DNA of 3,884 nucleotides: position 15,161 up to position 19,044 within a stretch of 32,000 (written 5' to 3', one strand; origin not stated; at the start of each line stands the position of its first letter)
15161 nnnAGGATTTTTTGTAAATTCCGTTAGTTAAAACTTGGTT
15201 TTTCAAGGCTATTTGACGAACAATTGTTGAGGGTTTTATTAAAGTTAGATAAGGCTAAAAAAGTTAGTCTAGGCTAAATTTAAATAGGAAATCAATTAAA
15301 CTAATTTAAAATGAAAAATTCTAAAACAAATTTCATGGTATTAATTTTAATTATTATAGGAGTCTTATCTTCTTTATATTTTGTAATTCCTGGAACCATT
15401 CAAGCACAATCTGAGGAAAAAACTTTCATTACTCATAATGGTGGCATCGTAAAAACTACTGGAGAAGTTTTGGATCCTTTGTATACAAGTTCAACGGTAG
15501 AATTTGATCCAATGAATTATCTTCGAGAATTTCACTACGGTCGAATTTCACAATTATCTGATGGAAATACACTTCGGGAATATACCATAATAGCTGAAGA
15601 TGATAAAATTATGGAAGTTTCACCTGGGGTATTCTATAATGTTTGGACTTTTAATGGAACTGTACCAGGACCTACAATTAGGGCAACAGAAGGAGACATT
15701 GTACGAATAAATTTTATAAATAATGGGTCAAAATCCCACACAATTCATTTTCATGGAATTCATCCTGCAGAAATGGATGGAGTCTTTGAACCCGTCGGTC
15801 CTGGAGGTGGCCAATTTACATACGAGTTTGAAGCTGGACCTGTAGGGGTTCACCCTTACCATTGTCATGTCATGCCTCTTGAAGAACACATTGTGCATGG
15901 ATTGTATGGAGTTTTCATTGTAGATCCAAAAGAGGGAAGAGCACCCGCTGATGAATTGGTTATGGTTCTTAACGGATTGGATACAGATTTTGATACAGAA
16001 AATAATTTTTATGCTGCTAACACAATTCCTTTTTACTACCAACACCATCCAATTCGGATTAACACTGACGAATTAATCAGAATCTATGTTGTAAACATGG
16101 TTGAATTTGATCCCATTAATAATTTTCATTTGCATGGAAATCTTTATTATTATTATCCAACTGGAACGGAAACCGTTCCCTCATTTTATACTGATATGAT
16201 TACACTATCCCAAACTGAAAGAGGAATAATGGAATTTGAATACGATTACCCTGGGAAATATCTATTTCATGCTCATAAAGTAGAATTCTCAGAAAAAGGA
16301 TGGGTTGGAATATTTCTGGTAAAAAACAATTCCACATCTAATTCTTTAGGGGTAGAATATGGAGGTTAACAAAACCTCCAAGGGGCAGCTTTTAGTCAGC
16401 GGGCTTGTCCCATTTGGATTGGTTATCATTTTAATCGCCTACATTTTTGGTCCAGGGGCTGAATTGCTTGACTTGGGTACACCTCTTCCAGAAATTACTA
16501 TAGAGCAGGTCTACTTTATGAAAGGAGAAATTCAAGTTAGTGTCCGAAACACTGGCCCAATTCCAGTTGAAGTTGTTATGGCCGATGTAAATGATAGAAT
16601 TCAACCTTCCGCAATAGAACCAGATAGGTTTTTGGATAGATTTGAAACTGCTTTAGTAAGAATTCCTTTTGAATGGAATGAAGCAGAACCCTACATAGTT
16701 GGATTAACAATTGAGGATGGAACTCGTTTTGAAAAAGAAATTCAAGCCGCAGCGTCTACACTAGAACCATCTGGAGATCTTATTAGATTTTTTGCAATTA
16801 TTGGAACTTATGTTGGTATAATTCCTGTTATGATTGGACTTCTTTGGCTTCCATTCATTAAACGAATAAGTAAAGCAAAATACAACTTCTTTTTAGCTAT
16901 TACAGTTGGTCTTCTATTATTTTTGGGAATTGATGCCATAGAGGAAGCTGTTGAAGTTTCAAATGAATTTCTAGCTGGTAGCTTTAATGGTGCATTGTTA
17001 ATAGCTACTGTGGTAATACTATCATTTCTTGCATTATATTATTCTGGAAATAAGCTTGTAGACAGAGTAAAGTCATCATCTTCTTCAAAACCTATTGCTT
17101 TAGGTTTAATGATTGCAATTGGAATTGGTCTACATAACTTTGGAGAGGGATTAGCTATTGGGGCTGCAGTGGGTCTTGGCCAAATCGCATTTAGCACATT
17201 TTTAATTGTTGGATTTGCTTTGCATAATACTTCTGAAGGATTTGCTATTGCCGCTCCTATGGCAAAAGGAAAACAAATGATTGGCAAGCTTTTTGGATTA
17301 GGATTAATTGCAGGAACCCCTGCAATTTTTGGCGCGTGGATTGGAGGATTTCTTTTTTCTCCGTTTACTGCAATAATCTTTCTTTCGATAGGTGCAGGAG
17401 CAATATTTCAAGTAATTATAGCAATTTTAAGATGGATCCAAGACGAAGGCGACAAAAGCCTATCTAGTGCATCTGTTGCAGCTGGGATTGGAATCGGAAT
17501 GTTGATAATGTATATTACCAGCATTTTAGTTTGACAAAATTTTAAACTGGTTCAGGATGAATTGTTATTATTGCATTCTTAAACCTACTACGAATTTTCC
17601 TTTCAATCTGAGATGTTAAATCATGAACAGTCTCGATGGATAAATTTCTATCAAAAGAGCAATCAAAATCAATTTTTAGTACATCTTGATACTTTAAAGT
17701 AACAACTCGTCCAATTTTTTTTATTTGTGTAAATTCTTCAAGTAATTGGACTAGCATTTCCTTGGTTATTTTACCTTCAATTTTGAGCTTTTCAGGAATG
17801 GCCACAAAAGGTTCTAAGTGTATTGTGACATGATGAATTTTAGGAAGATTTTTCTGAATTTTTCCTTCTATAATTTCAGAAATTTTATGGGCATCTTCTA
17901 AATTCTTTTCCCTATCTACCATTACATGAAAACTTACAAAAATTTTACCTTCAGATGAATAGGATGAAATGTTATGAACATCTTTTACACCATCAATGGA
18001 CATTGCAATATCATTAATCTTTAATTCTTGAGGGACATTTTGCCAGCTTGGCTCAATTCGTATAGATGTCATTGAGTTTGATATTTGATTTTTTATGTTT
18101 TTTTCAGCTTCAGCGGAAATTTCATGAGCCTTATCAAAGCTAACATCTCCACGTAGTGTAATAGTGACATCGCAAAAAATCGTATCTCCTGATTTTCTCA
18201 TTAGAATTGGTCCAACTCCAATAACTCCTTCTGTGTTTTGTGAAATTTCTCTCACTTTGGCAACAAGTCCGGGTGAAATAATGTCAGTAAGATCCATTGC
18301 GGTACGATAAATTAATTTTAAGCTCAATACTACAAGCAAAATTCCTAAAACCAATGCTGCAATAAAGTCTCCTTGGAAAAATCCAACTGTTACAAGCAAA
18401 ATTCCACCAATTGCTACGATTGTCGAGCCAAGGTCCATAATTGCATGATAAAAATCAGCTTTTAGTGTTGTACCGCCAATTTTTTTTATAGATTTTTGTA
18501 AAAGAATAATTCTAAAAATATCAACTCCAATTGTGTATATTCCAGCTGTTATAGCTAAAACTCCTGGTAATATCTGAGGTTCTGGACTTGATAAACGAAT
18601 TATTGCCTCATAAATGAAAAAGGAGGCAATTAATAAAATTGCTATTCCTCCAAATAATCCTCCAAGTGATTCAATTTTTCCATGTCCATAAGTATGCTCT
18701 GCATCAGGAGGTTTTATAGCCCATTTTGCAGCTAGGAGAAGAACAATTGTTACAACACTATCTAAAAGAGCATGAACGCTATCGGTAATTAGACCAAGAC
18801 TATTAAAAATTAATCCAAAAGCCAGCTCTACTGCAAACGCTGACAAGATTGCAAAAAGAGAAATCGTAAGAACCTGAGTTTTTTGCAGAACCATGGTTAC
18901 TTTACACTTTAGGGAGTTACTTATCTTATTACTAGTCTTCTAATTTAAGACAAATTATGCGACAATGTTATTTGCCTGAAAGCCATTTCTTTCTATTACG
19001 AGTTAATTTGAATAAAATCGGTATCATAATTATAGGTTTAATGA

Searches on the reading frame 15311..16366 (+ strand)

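Call 11: search_protein_families(library=pfam, proteins=[window:15311-16366:+], max_evalue=0.001)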
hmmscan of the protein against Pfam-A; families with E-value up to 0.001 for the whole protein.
window:15311-16366:+ (352 aa): 2 families
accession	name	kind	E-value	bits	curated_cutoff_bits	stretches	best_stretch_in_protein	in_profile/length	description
PF07731.20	Cu-oxidase_2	-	2.3e-23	82.9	20.4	3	229-340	17-136/137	Multicopper oxidase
PF07732.21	Cu-oxidase_3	-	1.2e-22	80.6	21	1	109-208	15-118/119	Multicopper oxidase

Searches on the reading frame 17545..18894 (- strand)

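Call 11: search_protein_families(library=pfam, proteins=[window:17545-18894:-], max_evalue=0.001)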
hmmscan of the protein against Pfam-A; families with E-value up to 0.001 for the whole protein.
window:17545-18894:- (450 aa): 2 families
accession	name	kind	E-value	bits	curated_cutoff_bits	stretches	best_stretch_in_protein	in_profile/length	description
PF16916.11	ZT_dimer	-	2.7e-47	159.1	26.7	3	292-363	8-78/78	Dimerisation domain of Zinc Transporter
PF01545.26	Cation_efflux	-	4.7e-40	137.9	26.6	1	9-202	1-197/198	Cation efflux family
